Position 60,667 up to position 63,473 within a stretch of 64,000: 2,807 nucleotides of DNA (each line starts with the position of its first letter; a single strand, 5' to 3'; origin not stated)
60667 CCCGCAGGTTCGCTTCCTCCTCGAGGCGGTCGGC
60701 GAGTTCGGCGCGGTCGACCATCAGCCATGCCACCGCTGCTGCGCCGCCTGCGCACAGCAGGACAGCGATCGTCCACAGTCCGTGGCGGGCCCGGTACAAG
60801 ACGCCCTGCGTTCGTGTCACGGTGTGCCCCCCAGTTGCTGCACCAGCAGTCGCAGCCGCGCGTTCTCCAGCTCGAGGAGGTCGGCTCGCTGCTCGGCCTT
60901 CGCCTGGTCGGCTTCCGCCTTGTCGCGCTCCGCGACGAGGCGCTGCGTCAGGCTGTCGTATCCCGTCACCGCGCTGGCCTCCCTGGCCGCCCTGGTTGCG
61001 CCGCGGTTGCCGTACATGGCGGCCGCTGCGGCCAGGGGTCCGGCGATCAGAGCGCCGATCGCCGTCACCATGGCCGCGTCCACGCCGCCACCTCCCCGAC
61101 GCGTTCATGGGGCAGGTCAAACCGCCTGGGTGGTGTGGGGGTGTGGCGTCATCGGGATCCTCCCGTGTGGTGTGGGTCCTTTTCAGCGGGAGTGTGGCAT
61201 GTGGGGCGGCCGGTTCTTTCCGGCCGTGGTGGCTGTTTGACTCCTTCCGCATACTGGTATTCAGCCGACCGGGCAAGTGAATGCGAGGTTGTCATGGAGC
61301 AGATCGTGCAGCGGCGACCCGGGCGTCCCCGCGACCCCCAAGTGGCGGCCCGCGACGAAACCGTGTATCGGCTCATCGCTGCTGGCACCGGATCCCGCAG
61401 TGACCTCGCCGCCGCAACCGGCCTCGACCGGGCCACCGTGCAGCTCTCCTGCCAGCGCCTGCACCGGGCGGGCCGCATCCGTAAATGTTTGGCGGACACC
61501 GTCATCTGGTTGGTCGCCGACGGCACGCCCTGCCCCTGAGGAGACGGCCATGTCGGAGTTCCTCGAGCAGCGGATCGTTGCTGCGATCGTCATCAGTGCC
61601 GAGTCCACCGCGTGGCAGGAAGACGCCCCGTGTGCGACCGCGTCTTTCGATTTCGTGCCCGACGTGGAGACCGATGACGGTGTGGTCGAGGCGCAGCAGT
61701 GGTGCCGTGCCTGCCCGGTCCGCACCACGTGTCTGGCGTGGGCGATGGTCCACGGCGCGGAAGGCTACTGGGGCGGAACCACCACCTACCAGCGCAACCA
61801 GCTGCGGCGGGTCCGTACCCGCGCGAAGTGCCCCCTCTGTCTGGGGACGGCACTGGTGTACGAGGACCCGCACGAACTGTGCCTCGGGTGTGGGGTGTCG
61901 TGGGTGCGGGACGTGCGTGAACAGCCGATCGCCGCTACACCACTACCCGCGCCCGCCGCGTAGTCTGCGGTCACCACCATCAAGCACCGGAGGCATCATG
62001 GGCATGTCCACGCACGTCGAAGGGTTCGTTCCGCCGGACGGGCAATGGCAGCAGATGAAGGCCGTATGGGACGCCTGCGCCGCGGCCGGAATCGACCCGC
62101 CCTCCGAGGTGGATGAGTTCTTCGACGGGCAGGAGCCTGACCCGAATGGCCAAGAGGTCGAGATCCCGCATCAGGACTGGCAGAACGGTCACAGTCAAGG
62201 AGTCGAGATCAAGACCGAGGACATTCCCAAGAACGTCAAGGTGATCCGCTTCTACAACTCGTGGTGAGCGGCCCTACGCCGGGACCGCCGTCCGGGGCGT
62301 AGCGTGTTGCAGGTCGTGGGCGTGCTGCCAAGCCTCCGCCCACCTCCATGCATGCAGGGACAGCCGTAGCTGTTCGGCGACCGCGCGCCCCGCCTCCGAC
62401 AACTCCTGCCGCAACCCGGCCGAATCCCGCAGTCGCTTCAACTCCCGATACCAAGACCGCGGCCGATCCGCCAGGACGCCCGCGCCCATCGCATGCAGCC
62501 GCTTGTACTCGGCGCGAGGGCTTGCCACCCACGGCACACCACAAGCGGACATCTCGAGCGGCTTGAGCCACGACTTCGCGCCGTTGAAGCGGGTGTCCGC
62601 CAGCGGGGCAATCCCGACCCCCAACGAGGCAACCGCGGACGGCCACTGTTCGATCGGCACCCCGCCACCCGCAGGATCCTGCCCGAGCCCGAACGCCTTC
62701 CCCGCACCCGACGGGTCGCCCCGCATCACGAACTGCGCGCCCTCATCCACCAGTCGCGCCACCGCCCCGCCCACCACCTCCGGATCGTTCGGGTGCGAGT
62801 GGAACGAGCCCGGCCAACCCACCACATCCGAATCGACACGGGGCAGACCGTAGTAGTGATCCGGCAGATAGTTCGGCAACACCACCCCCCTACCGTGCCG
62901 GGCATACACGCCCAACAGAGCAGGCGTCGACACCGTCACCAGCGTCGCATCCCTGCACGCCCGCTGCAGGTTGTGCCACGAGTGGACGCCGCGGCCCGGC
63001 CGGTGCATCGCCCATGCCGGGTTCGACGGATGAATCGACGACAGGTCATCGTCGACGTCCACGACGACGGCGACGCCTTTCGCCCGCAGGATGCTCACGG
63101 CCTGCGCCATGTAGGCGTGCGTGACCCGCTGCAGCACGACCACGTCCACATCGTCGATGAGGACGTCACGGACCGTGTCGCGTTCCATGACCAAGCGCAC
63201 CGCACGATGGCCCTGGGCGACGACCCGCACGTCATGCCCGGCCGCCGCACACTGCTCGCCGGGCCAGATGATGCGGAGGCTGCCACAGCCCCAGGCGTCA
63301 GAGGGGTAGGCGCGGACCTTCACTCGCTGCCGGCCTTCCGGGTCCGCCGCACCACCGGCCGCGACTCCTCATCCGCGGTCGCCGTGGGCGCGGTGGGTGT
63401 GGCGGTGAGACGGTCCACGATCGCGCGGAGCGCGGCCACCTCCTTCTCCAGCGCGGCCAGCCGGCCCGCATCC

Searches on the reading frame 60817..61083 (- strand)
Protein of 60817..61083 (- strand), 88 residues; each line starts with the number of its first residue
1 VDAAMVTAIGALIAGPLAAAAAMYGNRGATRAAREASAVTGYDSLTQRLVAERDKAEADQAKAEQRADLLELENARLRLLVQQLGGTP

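Call 90: search_protein_families(library=phrogs, proteins=[window:60817-61083:-], max_evalue=0.001)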
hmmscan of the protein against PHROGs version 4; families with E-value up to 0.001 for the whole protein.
window:60817-61083:- (88 aa): 1 family
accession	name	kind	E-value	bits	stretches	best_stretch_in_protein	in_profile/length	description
phrog_2658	-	other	4.3e-13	50.6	1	1-79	4-87/126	hol-like chemotaxis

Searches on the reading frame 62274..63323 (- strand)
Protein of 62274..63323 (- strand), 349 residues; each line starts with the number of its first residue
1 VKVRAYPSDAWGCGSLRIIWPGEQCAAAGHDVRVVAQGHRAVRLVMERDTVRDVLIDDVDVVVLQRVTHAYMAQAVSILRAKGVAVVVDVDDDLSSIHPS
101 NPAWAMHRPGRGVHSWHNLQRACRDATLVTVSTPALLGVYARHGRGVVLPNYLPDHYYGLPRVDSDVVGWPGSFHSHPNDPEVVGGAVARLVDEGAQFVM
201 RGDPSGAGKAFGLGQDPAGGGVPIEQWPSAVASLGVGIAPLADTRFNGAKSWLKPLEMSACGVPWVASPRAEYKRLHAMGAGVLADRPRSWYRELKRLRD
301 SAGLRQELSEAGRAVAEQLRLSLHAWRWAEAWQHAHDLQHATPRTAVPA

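Call 26: search_protein_families(library=phrogs, proteins=[window:62274-63323:-], max_evalue=0.001)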
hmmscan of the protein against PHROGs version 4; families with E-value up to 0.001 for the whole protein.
window:62274-63323:- (349 aa): 1 family
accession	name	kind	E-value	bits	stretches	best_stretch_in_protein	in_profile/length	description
phrog_7162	-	moron, auxiliary metabolic gene and host takeover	1.1e-30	108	1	9-323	10-292/309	glycosyltransferase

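Call 45: search_protein_families(library=ncbifam, proteins=[window:62274-63323:-], max_evalue=0.001)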
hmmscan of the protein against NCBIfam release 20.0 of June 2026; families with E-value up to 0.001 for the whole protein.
window:62274-63323:- (349 aa): 0 families

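Call 89: find_related_loci(query=window:62274-63323:-, collection=viral_contigs, flank=8000)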
Query window:62274-63323:- (349 aa) in viral_contigs; peptide patterns used: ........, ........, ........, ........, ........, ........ (x = any residue, [..] = any of these).
38 stretches matched a pattern; 37 encode a relative of the query (tblastn E <= 1e-3); 36 distinct loci.
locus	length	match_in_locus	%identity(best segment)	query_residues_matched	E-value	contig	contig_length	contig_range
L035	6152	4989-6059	79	1-347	0e+0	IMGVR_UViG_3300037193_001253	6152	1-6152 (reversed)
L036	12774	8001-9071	83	1-347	6e-179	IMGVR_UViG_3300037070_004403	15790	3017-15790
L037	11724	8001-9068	83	1-346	6e-179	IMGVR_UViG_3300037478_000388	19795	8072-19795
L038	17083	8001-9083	79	1-349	2e-178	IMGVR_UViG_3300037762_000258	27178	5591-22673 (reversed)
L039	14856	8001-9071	82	1-347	2e-178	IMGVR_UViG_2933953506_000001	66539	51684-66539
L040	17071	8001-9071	79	1-349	1e-177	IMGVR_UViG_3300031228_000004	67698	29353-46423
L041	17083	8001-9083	78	1-349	7e-177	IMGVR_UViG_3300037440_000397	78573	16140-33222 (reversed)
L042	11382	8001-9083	79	1-349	2e-176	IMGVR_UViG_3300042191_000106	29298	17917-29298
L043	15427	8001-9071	80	1-347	2e-175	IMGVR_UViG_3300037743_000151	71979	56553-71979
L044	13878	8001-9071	82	1-347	7e-175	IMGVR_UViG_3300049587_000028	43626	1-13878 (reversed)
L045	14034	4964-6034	80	1-347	8e-174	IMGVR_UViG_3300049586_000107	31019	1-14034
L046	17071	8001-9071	76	1-347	1e-172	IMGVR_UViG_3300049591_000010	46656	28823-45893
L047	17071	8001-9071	76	1-347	2e-171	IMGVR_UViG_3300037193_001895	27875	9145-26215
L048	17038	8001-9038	77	1-347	8e-170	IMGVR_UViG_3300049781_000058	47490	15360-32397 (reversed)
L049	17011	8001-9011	78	10-347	6e-169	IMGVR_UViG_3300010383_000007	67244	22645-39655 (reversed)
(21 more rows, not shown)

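Call 97: search_solved_structures(query=window:62274-63323:-, max_evalue=0.1)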
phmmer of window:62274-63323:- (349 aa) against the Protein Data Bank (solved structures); distinct sequences matched with E-value up to 0.1: 0.

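Call 98: search_protein_families(library=pfam, proteins=[window:62274-63323:-], max_evalue=0.01)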
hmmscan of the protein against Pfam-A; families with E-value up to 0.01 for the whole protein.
window:62274-63323:- (349 aa): 1 family
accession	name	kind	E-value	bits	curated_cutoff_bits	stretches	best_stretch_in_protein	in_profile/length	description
PF13524.12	Glyco_trans_1_2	-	0.00011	22.6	25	1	244-315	56-128/144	Glycosyl transferase-like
